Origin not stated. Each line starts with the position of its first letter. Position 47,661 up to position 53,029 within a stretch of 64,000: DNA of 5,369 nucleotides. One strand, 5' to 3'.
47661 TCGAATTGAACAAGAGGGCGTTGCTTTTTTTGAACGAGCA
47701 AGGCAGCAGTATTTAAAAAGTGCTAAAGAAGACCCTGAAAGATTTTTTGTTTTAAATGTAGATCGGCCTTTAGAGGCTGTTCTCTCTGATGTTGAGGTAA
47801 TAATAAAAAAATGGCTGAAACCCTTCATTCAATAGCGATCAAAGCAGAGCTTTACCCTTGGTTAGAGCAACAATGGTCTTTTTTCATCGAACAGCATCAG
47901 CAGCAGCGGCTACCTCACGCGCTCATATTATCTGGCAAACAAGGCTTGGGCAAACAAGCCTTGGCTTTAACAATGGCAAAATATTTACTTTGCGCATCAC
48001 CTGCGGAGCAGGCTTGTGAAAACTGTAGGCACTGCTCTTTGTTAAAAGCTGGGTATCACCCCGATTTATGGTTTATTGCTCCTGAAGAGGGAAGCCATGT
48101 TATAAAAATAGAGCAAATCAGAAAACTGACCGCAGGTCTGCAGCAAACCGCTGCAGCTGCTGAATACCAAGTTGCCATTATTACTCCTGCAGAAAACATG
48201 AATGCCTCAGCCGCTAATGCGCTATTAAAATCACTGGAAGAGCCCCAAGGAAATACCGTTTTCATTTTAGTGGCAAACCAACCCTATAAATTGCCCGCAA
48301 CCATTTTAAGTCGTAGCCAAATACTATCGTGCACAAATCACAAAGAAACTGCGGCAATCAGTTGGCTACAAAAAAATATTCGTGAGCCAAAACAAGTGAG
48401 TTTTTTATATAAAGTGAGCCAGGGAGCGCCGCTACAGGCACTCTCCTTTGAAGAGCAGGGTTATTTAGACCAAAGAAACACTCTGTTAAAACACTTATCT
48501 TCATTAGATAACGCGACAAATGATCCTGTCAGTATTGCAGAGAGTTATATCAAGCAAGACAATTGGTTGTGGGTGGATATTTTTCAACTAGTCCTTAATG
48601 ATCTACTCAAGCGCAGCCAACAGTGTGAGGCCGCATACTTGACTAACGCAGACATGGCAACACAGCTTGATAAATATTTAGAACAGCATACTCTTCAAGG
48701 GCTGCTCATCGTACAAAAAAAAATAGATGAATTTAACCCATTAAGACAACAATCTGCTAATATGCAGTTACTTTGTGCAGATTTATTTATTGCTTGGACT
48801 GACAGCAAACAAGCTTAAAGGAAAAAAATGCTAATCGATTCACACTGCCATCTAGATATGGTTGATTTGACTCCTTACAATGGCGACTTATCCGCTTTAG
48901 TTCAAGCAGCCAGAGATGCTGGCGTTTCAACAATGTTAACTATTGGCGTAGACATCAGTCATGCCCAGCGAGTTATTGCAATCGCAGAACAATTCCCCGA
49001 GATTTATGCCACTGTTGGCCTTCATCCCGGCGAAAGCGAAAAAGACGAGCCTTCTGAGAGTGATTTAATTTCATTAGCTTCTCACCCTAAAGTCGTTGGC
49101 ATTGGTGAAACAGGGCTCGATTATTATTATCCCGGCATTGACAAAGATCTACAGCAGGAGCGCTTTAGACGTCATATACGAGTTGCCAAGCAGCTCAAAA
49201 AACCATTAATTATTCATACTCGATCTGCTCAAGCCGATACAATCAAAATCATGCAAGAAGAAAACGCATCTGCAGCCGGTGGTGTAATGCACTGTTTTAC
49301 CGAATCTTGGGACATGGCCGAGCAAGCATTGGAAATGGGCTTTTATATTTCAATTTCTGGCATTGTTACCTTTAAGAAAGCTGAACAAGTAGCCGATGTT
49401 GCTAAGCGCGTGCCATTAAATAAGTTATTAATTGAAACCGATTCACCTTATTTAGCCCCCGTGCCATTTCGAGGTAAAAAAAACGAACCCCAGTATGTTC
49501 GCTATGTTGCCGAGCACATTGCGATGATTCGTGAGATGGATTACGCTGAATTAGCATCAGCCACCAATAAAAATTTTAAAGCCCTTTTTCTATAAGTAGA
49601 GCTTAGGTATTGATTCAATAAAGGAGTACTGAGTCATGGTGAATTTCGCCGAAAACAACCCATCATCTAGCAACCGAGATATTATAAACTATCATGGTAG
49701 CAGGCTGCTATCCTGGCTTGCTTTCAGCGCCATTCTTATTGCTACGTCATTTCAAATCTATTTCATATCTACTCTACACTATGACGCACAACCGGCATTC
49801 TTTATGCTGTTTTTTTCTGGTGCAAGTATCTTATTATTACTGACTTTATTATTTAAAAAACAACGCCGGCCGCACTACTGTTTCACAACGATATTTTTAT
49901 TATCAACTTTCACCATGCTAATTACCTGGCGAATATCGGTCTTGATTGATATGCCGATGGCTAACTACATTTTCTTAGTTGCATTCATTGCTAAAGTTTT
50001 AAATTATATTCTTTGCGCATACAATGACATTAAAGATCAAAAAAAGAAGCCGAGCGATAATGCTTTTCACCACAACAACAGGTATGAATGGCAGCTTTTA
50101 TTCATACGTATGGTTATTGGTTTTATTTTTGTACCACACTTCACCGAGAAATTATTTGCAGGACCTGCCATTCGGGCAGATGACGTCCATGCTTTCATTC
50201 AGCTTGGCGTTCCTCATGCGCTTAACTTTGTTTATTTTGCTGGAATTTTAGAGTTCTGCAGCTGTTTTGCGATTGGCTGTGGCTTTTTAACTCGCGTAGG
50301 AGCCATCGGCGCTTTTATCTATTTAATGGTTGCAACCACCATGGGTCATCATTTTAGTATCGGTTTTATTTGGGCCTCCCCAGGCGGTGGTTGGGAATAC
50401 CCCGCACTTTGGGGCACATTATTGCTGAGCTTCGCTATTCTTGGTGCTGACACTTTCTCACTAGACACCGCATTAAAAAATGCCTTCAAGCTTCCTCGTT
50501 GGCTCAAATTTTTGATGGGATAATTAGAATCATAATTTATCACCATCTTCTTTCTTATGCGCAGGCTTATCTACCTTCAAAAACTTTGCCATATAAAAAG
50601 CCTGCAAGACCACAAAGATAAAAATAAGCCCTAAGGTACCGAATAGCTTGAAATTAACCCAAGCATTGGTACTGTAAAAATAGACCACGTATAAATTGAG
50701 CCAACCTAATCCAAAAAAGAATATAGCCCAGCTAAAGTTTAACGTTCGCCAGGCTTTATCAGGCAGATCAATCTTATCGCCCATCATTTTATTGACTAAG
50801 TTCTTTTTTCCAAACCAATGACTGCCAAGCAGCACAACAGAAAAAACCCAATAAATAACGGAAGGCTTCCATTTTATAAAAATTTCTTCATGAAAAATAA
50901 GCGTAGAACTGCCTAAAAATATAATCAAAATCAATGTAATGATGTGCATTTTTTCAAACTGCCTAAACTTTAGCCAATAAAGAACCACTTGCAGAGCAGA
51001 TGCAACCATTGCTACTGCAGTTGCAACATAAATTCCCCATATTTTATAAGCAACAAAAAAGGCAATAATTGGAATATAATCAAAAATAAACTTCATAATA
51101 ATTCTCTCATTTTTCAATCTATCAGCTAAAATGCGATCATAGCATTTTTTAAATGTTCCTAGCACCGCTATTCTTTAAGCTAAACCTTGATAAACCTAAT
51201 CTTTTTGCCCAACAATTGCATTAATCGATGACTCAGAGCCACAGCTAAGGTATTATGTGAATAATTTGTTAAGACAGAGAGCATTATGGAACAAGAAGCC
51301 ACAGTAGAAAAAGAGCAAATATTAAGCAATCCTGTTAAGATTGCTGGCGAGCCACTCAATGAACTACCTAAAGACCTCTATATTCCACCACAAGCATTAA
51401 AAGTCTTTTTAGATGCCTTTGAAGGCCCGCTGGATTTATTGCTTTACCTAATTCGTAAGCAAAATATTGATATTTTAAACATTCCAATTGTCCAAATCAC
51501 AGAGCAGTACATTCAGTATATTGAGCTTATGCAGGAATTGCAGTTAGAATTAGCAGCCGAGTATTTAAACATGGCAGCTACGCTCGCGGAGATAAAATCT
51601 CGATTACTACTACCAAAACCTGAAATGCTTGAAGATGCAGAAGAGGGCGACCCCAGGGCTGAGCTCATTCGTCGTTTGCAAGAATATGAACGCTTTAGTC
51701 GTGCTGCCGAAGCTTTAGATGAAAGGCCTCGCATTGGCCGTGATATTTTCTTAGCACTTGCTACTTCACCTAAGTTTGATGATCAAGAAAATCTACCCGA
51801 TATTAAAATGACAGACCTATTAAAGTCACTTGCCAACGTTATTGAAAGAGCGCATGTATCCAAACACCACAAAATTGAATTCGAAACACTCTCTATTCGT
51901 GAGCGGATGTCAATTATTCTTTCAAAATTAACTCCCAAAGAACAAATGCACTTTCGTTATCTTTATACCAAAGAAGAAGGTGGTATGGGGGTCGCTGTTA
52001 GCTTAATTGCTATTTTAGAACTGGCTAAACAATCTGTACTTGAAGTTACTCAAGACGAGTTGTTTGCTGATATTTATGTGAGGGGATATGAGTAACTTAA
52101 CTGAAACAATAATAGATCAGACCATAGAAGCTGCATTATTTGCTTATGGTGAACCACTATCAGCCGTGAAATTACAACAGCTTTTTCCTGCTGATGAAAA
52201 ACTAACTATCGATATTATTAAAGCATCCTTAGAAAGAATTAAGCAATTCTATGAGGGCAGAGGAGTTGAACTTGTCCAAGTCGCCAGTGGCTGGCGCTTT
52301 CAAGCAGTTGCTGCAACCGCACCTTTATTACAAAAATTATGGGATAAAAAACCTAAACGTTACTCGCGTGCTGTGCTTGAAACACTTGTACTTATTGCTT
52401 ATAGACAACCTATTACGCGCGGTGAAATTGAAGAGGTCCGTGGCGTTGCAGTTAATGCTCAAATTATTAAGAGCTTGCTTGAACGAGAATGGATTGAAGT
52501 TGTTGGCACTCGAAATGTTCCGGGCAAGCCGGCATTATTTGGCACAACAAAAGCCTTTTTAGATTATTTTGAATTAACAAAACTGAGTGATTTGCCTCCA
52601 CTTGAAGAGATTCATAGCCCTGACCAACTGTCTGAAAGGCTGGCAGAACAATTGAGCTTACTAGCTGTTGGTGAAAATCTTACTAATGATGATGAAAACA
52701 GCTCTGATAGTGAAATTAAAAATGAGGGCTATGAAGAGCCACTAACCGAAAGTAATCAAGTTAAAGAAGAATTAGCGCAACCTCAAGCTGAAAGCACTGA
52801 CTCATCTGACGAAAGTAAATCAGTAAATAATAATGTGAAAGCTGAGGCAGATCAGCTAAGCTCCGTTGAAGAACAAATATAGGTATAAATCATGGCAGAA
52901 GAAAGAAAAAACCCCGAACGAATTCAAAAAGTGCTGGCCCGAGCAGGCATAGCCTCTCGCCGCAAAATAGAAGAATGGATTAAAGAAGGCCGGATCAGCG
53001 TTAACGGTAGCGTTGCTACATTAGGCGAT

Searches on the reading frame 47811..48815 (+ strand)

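Call 33: search_protein_families(library=ncbifam, proteins=[window:47811-48815:+], max_evalue=1e-10)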
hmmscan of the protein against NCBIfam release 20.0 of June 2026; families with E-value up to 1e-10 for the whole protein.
window:47811-48815:+ (335 aa): 55 families (the best 25 are shown)
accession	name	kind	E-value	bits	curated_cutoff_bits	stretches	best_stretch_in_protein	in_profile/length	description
NF004310.0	PRK05707.1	equivalog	1.9e-85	287.2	280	1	12-331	2-323/328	DNA polymerase III subunit delta'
TIGR00678.1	holB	equivalog_domain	1.5e-58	197.5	180.6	1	23-210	2-188/188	DNA polymerase III subunit delta'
NF005941.0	PRK07993.1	equivalog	1.7e-51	175.7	477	1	14-327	3-317/334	DNA polymerase III subunit delta'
NF005362.0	PRK06871.1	equivalog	4e-51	174.1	456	1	13-308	3-297/327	DNA polymerase III subunit delta'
NF004759.0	PRK06090.1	equivalog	1.3e-50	172.7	457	1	13-319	3-308/319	DNA polymerase III subunit delta'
NF005972.1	PRK08058.1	equivalog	5.1e-48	163.9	340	1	25-327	17-324/328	DNA polymerase III subunit delta'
NF006430.0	PRK08699.1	equivalog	1e-43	149.6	481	1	14-332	2-320/325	DNA polymerase III subunit delta'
NF005408.0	PRK06964.1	equivalog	2.4e-43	148.8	483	2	95-329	109-337/342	DNA polymerase III subunit delta'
NF005677.0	PRK07471.1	equivalog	3.8e-36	125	252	1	25-305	31-336/366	DNA polymerase III subunit delta'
NF006447.0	PRK08769.1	equivalog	4.4e-35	121.3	348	1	12-250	3-245/319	DNA polymerase III subunit delta'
NF006586.0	PRK09112.1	equivalog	2.3e-33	115.8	308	1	23-292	33-321/351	DNA polymerase III subunit delta'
NF005581.0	PRK07276.1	equivalog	4.5e-33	115.1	263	1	17-204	6-189/291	DNA polymerase III subunit delta'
TIGR02397.1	dnaX_nterm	equivalog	1e-32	113.8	250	1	28-307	29-299/355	DNA polymerase III subunit gamma/tau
NF005638.0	PRK07399.1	subfamily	2.2e-31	109.1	230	1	95-245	104-254/317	DNA polymerase III subunit delta'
NF005926.0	PRK07940.1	equivalog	1e-30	107.3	300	1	14-245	27-243/394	DNA polymerase III subunit delta'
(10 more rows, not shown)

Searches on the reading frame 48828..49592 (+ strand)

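Call 63: search_protein_families(library=ncbifam, proteins=[window:48828-49592:+], max_evalue=1e-8)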
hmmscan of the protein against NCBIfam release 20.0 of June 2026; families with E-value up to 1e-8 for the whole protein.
window:48828-49592:+ (255 aa): 5 families
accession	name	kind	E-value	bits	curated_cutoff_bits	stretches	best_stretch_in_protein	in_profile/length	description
TIGR00010.1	TIGR00010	subfamily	1.5e-90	303.1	206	1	2-254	1-251/253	YchF/TatD family DNA exonuclease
NF008075.0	PRK10812.1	equivalog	2.4e-81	272.8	438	1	1-254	2-254/265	metal-dependent hydrolase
NF007745.0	PRK10425.1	equivalog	7.3e-47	159.8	395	1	17-254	13-256/260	3'-5' ssDNA/RNA exonuclease TatD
NF008522.0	PRK11449.1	equivalog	4.2e-44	150.6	481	1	2-254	5-256/259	metal-dependent hydrolase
NF041926.1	QatD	equivalog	5.6e-27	94.4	230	1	4-253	1-239/239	Qat anti-phage system TatD family nuclease QatD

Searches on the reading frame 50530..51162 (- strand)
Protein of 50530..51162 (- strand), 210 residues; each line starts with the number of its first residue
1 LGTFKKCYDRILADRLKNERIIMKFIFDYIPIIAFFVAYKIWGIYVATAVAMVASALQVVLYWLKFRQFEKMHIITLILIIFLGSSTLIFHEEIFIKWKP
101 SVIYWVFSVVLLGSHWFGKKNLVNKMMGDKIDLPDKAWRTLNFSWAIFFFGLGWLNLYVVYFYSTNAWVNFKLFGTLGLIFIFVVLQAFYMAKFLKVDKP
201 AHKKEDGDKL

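Call 63: search_protein_families(library=ncbifam, proteins=[window:50530-51162:-], max_evalue=1e-8)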
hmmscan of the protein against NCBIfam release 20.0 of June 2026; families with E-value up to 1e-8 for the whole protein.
window:50530-51162:- (210 aa): 6 families
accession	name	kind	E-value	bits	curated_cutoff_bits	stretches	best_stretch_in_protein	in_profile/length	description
NF001325.0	PRK00259.1-3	equivalog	5.2e-70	235.4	180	1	23-197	1-175/177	septation protein A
TIGR00997.1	ispZ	equivalog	4.1e-55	186.7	165.2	1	23-198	1-176/178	septation protein IspZ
NF001326.0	PRK00259.1-4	equivalog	9.5e-52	176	277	1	23-197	1-175/179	septation protein A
NF001324.0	PRK00259.1-2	equivalog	4.5e-50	170.6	187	1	23-199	1-176/181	septation protein A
NF001327.0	PRK00259.1-5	equivalog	1.3e-40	139.5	327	1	24-206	2-197/197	septation protein A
NF001323.0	PRK00259.1-1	equivalog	6.5e-38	130.4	196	1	19-199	7-190/198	septation protein A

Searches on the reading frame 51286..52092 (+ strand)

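Call 63: search_protein_families(library=ncbifam, proteins=[window:51286-52092:+], max_evalue=1e-8)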
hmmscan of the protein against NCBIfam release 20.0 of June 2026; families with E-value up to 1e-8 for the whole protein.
window:51286-52092:+ (269 aa): 5 families
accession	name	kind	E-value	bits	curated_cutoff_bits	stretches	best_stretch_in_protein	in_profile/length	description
NF000995.0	PRK00104.1-4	equivalog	5e-58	196.4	315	1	38-267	5-245/251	segregation/condensation protein A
NF000994.0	PRK00104.1-3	equivalog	2.9e-55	187.6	234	1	38-266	4-239/246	segregation/condensation protein A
NF000993.0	PRK00104.1-2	equivalog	7.7e-42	143.6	268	1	40-266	3-231/237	segregation/condensation protein A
NF000992.0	PRK00104.1-1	equivalog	8.8e-41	140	417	1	42-268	7-243/247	segregation/condensation protein A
NF001751.0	PRK00478.1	equivalog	3.6e-16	59.1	436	1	37-211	160-351/505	segregation/condensation protein A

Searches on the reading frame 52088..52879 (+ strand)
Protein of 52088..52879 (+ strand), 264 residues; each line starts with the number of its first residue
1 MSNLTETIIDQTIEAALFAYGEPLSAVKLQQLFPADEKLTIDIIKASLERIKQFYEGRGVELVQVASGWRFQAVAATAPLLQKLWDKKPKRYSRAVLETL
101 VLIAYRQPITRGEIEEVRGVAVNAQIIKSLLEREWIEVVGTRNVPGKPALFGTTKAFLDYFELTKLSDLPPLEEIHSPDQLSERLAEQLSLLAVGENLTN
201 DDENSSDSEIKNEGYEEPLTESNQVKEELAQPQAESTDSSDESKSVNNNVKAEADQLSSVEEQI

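Call 63: search_protein_families(library=ncbifam, proteins=[window:52088-52879:+], max_evalue=1e-8)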
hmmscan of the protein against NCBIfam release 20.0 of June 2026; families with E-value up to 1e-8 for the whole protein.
window:52088-52879:+ (264 aa): 2 families
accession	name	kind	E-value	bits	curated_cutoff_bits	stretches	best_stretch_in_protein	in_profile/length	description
TIGR00281.1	TIGR00281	equivalog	2e-33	115.6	89.2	1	11-180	4-172/186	SMC-Scp complex subunit ScpB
NF001106.1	PRK00135.2-1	exception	8.3e-21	74.3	300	1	9-173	202-366/377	SMC-Scp complex subunit ScpB, long form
